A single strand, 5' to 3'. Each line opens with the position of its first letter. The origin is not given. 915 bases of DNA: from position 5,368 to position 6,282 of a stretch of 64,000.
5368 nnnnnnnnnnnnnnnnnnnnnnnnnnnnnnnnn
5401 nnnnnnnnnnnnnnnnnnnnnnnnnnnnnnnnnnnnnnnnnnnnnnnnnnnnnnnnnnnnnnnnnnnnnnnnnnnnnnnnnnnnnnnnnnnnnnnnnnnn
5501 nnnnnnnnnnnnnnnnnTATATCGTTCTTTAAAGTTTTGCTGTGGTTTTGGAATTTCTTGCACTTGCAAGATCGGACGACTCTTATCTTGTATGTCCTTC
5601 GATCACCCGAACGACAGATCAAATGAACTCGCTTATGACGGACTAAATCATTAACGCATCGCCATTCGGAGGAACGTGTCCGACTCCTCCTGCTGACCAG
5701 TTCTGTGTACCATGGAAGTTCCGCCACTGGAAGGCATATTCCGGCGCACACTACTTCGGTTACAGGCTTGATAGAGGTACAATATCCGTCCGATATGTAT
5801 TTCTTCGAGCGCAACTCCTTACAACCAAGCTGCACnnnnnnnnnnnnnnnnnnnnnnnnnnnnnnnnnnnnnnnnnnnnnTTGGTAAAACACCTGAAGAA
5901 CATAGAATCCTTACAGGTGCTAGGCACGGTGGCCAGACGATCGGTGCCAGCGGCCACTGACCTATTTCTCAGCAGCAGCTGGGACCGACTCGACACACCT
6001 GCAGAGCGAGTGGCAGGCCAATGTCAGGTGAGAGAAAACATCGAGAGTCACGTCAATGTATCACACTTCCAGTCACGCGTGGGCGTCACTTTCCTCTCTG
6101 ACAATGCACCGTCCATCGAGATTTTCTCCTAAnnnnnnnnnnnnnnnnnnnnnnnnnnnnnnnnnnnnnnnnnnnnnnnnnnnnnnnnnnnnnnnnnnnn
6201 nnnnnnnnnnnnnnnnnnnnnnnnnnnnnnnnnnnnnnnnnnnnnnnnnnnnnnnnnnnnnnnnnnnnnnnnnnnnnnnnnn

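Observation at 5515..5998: Vertebrate-like SOSTDC1/sclerostin cystine-knot gene in an AT-rich invertebrate-type genome, with a conserved intron position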

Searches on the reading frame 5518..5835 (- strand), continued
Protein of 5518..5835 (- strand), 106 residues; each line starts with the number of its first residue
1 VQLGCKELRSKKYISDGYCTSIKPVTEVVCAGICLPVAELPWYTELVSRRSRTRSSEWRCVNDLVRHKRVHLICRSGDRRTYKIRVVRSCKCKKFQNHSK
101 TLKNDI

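Call 25: find_encoding_contigs(protein=P0119, flank=1000, max_places=1)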
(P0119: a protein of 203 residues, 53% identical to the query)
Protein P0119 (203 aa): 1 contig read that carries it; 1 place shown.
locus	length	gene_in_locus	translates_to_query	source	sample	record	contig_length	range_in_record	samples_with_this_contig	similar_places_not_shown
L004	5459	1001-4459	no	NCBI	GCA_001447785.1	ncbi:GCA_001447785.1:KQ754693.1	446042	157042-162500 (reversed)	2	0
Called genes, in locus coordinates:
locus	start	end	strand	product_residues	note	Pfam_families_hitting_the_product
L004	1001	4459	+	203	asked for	PF05463:Sclerostin, PF03045:DAN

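Call 26: find_encoding_contigs(protein=P0029, flank=1000, max_places=1)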
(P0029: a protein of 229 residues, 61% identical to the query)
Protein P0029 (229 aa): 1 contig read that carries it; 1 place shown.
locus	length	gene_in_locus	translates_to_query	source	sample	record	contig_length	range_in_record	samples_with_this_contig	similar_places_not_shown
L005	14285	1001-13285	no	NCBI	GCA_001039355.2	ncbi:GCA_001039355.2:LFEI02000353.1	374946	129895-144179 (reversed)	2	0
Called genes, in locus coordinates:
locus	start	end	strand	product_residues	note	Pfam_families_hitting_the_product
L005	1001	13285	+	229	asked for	PF03045:DAN, PF05463:Sclerostin, PF00007:Cys_knot (faint)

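Call 27: find_encoding_contigs(protein=P0055, flank=1000, max_places=1)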
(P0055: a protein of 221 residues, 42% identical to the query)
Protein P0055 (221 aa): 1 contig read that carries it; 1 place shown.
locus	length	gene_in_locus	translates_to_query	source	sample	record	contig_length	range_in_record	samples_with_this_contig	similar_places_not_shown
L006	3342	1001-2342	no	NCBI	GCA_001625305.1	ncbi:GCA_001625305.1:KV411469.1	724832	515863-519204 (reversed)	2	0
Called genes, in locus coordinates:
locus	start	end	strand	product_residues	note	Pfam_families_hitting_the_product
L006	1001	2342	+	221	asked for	PF05463:Sclerostin, PF03045:DAN, PF00007:Cys_knot (weak)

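Call 28: find_encoding_contigs(protein=P0037, flank=1000, max_places=1)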
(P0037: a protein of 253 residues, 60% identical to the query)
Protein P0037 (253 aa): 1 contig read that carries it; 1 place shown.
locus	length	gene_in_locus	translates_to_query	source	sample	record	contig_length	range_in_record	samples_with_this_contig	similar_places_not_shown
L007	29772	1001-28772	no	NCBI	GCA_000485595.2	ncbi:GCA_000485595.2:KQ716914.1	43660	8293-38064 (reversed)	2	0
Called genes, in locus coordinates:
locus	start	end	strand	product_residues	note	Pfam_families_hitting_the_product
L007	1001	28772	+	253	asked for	PF05463:Sclerostin, PF03045:DAN, PF00007:Cys_knot (weak)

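Call 29: find_encoding_contigs(protein=P0051, flank=1000, max_places=1)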
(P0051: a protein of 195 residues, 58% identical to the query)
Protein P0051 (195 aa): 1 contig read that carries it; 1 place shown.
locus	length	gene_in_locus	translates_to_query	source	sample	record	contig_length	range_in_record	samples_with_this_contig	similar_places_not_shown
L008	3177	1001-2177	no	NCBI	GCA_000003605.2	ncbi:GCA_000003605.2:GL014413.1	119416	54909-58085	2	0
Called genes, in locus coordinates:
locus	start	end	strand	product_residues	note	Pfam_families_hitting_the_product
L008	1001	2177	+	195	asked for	PF05463:Sclerostin, PF03045:DAN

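Call 36: list_cluster_members(proteins=[P0001])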
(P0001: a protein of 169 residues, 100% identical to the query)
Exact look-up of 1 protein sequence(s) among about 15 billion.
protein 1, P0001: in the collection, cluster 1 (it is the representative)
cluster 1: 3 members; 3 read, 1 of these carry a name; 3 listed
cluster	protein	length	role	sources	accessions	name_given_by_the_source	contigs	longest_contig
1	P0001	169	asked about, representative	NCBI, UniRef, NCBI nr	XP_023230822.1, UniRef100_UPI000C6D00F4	sclerostin domain-containing protein 1-like [Centruroides sculpturatus] | sclerostin domain-containing protein 1-like n=1 Tax=Centruroides sculpturatus ...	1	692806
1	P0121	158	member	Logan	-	-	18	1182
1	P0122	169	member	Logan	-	-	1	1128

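Call 39: find_encoding_contigs(protein=P0122, flank=2000, max_places=3)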
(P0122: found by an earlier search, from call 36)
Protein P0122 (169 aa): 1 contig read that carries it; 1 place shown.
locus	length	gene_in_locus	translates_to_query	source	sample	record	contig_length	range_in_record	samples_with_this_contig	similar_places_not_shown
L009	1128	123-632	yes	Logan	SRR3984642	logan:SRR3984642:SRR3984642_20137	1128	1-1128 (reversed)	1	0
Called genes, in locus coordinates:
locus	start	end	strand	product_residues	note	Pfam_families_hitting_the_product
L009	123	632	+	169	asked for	PF05463:Sclerostin, PF03045:DAN, PF00007:Cys_knot (weak)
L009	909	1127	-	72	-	?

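Call 45: search_protein_families(library=pfam, proteins=[P0001], max_evalue=0.01)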
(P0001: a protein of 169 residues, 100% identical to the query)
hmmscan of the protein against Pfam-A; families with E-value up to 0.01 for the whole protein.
P0001 (169 aa): 3 families
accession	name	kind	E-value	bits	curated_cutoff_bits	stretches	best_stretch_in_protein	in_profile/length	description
PF05463.16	Sclerostin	-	1.7e-33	116.5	27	1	60-161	72-178/214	Sclerostin (SOST)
PF03045.20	DAN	-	3.4e-12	46.8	22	1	60-157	18-112/113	DAN domain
PF00007.27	Cys_knot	-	8.8e-06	26.4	24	1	68-163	4-93/105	Cystine-knot domain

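Call 52: predict_structure(alignment_id=A3)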
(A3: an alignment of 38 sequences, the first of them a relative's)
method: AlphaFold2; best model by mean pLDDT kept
length: 169 residues; sequences in the alignment: 38
mean_pLDDT: 72.6   pTM: 0.49
mean pLDDT of the five models: 72.6, 72.5, 72.0, 71.9, 71.7
residues with pLDDT >= 90: 51; 70-90: 38; 50-70: 52; < 50: 28
segments of 3 or more residues with pLDDT < 50: 35-37, 39-51, 55-57, 109-111
pLDDT, mean of each block of 10 residues (from residue 1): 62 82 70 47 43 48 65 94 96 77 54 59 93 97 97 88 63
secondary structure, 60 per line:
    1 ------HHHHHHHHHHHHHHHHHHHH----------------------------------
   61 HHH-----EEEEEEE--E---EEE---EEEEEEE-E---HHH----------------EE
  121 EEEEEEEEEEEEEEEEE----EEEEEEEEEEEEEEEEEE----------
elements in order: H7-26 E69-75 E82-84 E88-94 E119-137 E142-159

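Call 54: fold_search(model_id=the predicted structure, library=pdb)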
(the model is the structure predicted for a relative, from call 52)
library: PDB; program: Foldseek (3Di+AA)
matches with E <= 10: 461; with E <= 0.001: 3
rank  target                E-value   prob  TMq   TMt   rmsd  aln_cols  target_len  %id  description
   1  2k8p_MODEL_1_A        8.7e-08  1.00  0.43  0.39  24.5       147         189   30  Characterisation of the structural features and interactions of sclerostin: molecular insight into a key regul (released 2009-02-17)
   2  6l6r_C                1.8e-06  1.00  0.42  0.71   4.7        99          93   39  Crystal structure of LRP6 E1E2-SOST complex (released 2020-10-28)
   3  6l6r_D                2.4e-06  1.00  0.41  0.71   5.1        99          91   39  Crystal structure of LRP6 E1E2-SOST complex (released 2020-10-28)
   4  4nt5                  2.5e-03  1.00  0.34  0.58   4.8       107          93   15  Crystal structure of human von Willebrand factor CTCK domain (released 2014-01-01)
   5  5hk5_F                4.0e-03  1.00  0.37  0.47  18.2       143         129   19  Structure of the Grem2-GDF5 Inhibitory Complex (released 2016-08-24)
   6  9qrv_D                5.0e-03  1.00  0.36  0.63   3.4       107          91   16  Crystal Structure of an anti-VWF CK Domain Fab in Complex with the C-Terminal CK Domain of Cynomolgus Monkey von Wille (released 2026-02-11)
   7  5hk5_E                2.0e-02  1.00  0.37  0.47  12.6       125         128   19  Structure of the Grem2-GDF5 Inhibitory Complex (released 2016-08-24)
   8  4jph_C                2.5e-02  1.00  0.36  0.58   6.4       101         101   21  Crystal structure of Protein Related to DAN and Cerberus (PRDC) (released 2013-07-24)
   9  8ruu_Y                2.5e-02  0.97  0.25  0.37  16.6       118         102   13  Fabs derived from bimekizumab in complex with IL-17F (released 2024-04-24)
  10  5hi4_B                2.7e-02  0.99  0.27  0.45   7.7        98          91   11  Binding site elucidation and structure guided design of macrocyclic IL-17A antagonists (released 2016-08-31)
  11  5hk5_H                2.8e-02  1.00  0.36  0.50  12.8       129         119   19  Structure of the Grem2-GDF5 Inhibitory Complex (released 2016-08-24)
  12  5nan_E                3.1e-02  0.99  0.31  0.44  14.0       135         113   12  Crystal Structure of human IL-17AF in complex with human IL-17RA (released 2017-09-06)
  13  5hi5_B                3.9e-02  0.98  0.25  0.43   6.6        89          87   12  Binding site elucidation and structure guided design of macrocyclic IL-17A antagonists (released 2016-08-31)
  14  5hi3_A                3.9e-02  0.87  0.24  0.36  17.0       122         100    9  Binding site elucidation and structure guided design of macrocyclic IL-17A antagonists (released 2016-08-31)
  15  6hg9_A                4.1e-02  0.97  0.27  0.38  16.0       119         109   12  Crystal Structure of the human IL-17RC ECD in complex with human IL-17F, Crystal form II (released 2020-03-18)
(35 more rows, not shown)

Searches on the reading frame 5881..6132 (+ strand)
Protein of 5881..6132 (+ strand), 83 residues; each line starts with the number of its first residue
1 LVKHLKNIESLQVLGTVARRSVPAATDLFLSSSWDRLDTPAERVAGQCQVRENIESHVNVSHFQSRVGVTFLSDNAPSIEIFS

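Call 45: search_protein_families(library=pfam, proteins=[window:5881-6132:+], max_evalue=0.01)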
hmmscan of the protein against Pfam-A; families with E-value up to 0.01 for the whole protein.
window:5881-6132:+ (83 aa): 0 families
